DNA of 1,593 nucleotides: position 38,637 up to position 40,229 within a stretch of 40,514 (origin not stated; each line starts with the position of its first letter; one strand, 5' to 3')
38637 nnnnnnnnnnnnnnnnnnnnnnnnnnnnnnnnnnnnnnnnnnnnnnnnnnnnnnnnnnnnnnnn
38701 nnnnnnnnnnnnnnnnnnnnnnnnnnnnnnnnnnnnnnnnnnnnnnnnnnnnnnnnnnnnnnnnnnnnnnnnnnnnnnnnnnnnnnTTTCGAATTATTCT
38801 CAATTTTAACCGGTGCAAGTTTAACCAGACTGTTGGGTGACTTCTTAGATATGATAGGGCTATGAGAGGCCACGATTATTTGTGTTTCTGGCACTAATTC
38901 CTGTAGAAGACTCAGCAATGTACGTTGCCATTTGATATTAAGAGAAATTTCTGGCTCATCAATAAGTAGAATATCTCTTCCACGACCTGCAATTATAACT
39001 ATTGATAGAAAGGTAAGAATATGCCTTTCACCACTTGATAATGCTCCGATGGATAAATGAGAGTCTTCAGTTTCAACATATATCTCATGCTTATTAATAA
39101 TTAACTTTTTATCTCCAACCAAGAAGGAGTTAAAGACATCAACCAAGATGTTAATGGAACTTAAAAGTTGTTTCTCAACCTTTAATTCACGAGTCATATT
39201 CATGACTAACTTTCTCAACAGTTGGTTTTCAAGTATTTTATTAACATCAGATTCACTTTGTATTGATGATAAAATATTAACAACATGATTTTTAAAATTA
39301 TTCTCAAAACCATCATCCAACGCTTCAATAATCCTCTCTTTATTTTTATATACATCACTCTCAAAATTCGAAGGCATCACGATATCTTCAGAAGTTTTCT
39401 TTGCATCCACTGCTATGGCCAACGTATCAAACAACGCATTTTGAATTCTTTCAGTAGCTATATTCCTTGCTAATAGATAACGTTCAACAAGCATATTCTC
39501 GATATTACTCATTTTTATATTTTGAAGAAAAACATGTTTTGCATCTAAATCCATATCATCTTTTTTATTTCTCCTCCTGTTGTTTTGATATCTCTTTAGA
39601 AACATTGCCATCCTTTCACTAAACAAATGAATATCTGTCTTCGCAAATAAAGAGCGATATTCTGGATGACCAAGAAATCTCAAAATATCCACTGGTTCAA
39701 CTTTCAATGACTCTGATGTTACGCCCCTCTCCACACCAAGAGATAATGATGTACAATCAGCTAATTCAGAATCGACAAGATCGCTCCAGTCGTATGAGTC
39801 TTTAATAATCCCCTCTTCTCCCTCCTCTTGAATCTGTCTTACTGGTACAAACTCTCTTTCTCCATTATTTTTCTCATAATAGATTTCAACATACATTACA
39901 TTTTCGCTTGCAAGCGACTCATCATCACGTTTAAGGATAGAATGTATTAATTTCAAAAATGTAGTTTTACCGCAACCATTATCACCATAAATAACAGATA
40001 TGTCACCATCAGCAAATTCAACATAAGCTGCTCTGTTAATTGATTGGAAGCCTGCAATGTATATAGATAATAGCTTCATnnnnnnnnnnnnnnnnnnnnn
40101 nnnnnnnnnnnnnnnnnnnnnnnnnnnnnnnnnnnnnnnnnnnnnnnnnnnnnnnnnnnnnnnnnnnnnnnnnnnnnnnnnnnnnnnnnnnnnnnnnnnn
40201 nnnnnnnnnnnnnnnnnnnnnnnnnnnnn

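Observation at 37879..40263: PARIS-like ATPase plus TOPRIM pair in the int-cos hotspot of a P4-like satellite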

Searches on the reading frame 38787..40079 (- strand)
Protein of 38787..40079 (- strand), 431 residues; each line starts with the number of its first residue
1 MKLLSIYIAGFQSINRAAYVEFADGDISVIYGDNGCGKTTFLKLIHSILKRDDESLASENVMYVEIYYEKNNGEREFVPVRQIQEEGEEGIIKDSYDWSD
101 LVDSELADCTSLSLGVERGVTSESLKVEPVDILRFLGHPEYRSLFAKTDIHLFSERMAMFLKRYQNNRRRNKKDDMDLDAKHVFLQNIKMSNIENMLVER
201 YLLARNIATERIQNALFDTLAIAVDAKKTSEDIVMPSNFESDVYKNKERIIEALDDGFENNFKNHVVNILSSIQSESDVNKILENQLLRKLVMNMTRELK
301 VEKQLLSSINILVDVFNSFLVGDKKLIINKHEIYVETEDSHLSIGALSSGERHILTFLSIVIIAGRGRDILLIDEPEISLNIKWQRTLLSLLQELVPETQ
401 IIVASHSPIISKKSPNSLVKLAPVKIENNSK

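Call 3: search_protein_families(library=padloc, proteins=[window:38787-40079:-], max_evalue=0.01)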
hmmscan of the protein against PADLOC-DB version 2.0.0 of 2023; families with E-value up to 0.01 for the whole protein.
window:38787-40079:- (431 aa): 98 families (the best 25 are shown)
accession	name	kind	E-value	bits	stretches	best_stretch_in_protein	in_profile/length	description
PDLC04164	AriA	-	1.2e-28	98.4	2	247-410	72-235/253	-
PDLC02980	AriA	-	3.1e-22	77.9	2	249-409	189-301/304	-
PDLC02979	AriA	-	2.1e-20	71.9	1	1-410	1-372/373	-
PDLC00289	PtuA1|PtuA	-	6.2e-20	69.6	2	159-412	51-294/404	AAA ATPase domain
PDLC00273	PtuA1|PtuA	-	7.3e-19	66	1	256-410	110-268/375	AAA ATPase domain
PDLC00266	PtuA1|PtuA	-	4.3e-18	63.8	1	188-411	155-381/483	AAA ATPase domain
PDLC04135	mad3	-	2.8e-17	61.3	1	3-413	2-329/374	mads_3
PDLC00271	PtuA1|PtuA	-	1.3e-16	59.1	2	264-421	162-333/421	AAA ATPase domain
PDLC00290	PtuA1|PtuA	-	1.5e-16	58.8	2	294-418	191-320/414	AAA ATPase domain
PDLC00304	PtuA1|PtuA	-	3e-16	57.6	2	370-414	291-335/444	AAA ATPase domain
PDLC00265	PtuA1|PtuA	-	4.6e-16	57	2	190-408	151-369/479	AAA ATPase domain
PDLC00303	PtuA1|PtuA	-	3.5e-15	54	1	257-422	128-293/386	AAA ATPase domain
PDLC00305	PtuA1|PtuA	-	5.9e-15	53.5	2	288-422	153-300/392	AAA ATPase domain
PDLC02913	ATPase_I-A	-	1.2e-14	52.3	2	261-411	246-407/508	-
PDLC00274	PtuA1|PtuA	-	3.5e-14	50.9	1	167-411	107-349/438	AAA ATPase domain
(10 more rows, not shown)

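Call 4: search_protein_families(library=pfam, proteins=[window:38787-40079:-], max_evalue=0.1)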
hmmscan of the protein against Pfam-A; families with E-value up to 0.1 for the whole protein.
window:38787-40079:- (431 aa): 19 families
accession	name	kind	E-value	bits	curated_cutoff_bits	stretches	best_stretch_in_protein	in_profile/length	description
PF13304.12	AAA_21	-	5.9e-21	76.2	27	2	236-410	178-302/304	AAA domain, putative AbiEii toxin, Type IV TA system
PF13175.12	AAA_15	-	1e-16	62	32.1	1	1-410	1-373/374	AAA ATPase domain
PF02463.25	SMC_N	-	3.3e-12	46.7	40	2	4-85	3-85/220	RecF/RecN/SMC N terminal domain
PF00005.33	ABC_tran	-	9e-08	33.2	25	1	21-59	7-45/137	ABC transporter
PF13476.12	AAA_23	-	4.5e-06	27.9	27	1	5-213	1-131/201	AAA domain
PF13173.12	AAA_14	-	5.1e-05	23.7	27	0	27-77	4-48/129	AAA domain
PF05729.18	NACHT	-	0.00012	22.4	26.7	1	27-54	2-29/167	NACHT domain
PF01637.24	ATPase_2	-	0.00049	20.4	33.2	1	21-67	16-57/225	ATPase domain predominantly from Archaea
PF24389.1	ORC-CDC6-like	-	0.00055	19.2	27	1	19-46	26-53/571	ORC-CDC6-like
PF13166.12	AAA_13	-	0.0007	18.8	36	1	27-61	18-53/713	AAA domain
PF13401.12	AAA_22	-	0.0029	18.3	27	1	27-66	7-41/130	AAA domain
PF24883.2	NPHP3_N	-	0.022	15.4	24.8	0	26-57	23-54/164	Nephrocystin 3, N-terminal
PF02367.23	TsaE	-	0.025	15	26.6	1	22-69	18-64/128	Threonylcarbamoyl adenosine biosynthesis protein TsaE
PF00158.32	Sigma54_activat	-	0.026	14.6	20.2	0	28-61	24-58/168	Sigma-54 interaction domain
PF13245.12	AAA_19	-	0.041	14.5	25.1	0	21-54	7-40/134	AAA domain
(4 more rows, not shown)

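Call 5: search_protein_families(library=ncbifam, proteins=[window:38787-40079:-], max_evalue=0.1)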
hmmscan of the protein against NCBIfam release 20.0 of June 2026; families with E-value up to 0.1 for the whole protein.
window:38787-40079:- (431 aa): 89 families (the best 25 are shown)
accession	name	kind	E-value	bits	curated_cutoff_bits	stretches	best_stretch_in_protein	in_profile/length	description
NF000355.4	ribo_prot_ABC_F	equivalog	2.1e-13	50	380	2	21-75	24-78/499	ribosomal protection-like ABC-F family protein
NF041760.1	PtuA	equivalog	1.1e-11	44.4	500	2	250-411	250-420/524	retron Ec78 anti-phage system effector ATPase PtuA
TIGR03608.1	L_ocin_972_ABC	subfamily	5.4e-11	42.4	254.85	2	339-414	127-200/206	putative bacteriocin export ABC transporter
NF010068.0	PRK13548.1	equivalog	8.7e-10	38.1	261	2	345-403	136-196/261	heme ABC transporter ATP-binding protein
NF008409.0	PRK11231.1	equivalog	6.4e-09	35.5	375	2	19-79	22-82/255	Fe(3+) dicitrate ABC transporter ATP-binding protein FecE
TIGR03411.1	urea_trans_UrtD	equivalog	1e-08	35.1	304.1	2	4-52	8-55/242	urea ABC transporter ATP-binding protein UrtD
TIGR04435.1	restrict_AAA_1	hypoth_equivalog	2.2e-08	33.3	300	1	307-415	357-475/568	restriction system-associated AAA family ATPase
NF040873.1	AztA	equivalog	3.1e-08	33.4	220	2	20-56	13-49/191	zinc ABC transporter ATP-binding protein AztA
TIGR01166.1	cbiO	subfamily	3.2e-08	33.3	211.8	2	344-406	125-185/190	cobalt ABC transporter, ATP-binding protein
TIGR03873.1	F420-0_ABC_ATP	hypoth_equivalog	3.7e-08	32.9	372.4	2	18-55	20-57/256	putative F420-0 ABC transporter ATP-binding protein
NF007606.0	PRK10253.1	equivalog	1.1e-07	31.6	497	2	12-49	20-57/266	iron-enterobactin ABC transporter ATP-binding protein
TIGR01189.1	ccmA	equivalog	2.1e-07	30.8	131.6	1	18-53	19-54/198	heme ABC exporter ATP-binding protein CcmA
NF047739.1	antiphage_MADS3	equivalog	3.6e-07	29.7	420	1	343-413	313-381/427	methylation-associated defense system AAA family ATPase MAD3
NF053840.1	MnTportMntADein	equivalog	4.3e-07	29.7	400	1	11-52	13-54/240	manganese ABC transporter ATP-binding protein MntA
TIGR02673.1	FtsE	equivalog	4.6e-07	29.7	264.85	1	18-52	21-55/214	cell division ATP-binding protein FtsE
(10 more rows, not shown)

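Call 10: search_solved_structures(query=window:38787-40079:-, max_evalue=0.001, show_alignments=1)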
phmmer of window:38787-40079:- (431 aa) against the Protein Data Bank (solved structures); distinct sequences matched with E-value up to 0.001: 25.
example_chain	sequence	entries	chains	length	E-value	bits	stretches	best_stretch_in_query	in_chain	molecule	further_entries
8ux9_B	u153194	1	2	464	2.5e-14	56.5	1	21-426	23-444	AriA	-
8v45_A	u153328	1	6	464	2.5e-14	56.5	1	21-426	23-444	AriA antitoxin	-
8v46_A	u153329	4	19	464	6e-14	55.3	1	21-426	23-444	AriA antitoxin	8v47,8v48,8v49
9vkz_A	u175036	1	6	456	9.8e-08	34.8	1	287-411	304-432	Retron Ec78 probable ATPase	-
9vh1_D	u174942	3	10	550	1.7e-07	34.1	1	287-411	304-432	Retron Ec78 probable ATPase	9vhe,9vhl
9kjx_B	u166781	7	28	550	2.6e-07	33.4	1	296-411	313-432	AAA family ATPase | Retron I-A effector PtuA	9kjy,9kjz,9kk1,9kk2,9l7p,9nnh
22bu_B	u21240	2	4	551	3.7e-07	32.9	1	363-412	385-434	AAA family ATPase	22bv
9n69_A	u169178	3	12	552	4.3e-07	32.7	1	331-426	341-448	AAA family ATPase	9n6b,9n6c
3jag_jj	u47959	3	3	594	5.4e-07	32.4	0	21-55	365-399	ABCE1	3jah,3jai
6zvj_1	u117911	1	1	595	5.5e-07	32.4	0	21-55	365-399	ATP-binding cassette sub-family E member 1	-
6yal_k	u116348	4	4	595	5.5e-07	32.3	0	21-55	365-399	ATP-binding cassette sub-family E member 1 (ABCE1) | ATP binding cassette subfamily E member 1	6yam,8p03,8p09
5lzv_jj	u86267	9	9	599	5.7e-07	32.3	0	21-55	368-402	ABCE1 | ATP binding cassette subfamily E member 1 | ATP-binding cassette sub-family E member 1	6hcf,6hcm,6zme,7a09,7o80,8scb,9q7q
9h6y_k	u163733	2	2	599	5.7e-07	32.3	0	21-55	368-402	ATP binding cassette subfamily E member 1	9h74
9nnb_C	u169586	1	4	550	6.6e-07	32.1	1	296-411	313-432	Retron I-A effector PtuA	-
9nnk_C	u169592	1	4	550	8.4e-07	31.7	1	296-411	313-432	Retreon I-A effector PtuA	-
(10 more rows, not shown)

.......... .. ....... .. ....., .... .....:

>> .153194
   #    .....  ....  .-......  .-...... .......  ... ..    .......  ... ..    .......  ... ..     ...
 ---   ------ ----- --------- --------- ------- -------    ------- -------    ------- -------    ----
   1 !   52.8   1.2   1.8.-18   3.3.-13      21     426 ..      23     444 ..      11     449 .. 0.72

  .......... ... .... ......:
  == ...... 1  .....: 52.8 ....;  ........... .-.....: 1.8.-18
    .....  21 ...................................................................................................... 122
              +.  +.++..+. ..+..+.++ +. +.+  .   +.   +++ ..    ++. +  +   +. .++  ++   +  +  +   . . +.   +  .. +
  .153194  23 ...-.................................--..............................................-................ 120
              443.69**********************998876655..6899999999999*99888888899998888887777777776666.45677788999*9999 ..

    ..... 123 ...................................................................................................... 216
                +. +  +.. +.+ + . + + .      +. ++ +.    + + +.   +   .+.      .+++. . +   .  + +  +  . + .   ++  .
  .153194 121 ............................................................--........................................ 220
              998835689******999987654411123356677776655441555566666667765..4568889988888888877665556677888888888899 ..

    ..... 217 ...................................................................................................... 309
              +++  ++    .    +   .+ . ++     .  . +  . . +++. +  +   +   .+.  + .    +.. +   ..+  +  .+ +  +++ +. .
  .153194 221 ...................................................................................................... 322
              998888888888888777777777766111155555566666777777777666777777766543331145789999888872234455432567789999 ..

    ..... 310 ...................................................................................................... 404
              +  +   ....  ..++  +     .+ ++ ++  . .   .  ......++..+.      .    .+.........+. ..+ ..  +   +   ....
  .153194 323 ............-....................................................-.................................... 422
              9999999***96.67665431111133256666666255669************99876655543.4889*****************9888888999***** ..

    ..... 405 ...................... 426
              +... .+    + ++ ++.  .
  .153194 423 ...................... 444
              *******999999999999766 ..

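Call 59: search_protein_families(library=phrogs, proteins=[window:38787-40079:-], max_evalue=0.001)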
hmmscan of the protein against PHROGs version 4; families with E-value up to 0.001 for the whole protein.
window:38787-40079:- (431 aa): 13 families
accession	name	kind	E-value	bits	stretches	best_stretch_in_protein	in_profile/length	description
phrog_7507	-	unknown function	3.1e-39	136.6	2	151-429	190-469/483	-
phrog_9802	-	unknown function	9.2e-22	78.7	1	24-412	24-330/438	-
phrog_8323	-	unknown function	2.5e-20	73.6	2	253-410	213-364/623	-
phrog_4747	-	unknown function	2e-15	57.9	2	369-414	335-382/610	-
phrog_3940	-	unknown function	1.7e-10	41.3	2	331-410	209-298/537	-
phrog_19212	-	unknown function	2.3e-10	40.7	1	330-410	319-408/550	-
phrog_14430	-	unknown function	4.4e-09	37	1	291-413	261-384/444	-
phrog_293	-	moron, auxiliary metabolic gene and host takeover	7.8e-09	35.1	1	21-53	159-191/1058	ABC transporter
phrog_8066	-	unknown function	8.1e-09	35.8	1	342-419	358-437/522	-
phrog_5836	-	unknown function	1.7e-06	27.3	1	28-409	51-348/1071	-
phrog_77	-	DNA, RNA and nucleotide metabolism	0.00018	21.1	0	1-45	296-340/967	SbcC-like subunit of palindrome specific endonuclease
phrog_2392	-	moron, auxiliary metabolic gene and host takeover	0.00024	20.5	0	21-47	503-529/726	ABC transporter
phrog_13167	-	unknown function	0.0009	19.2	0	365-424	335-394/477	-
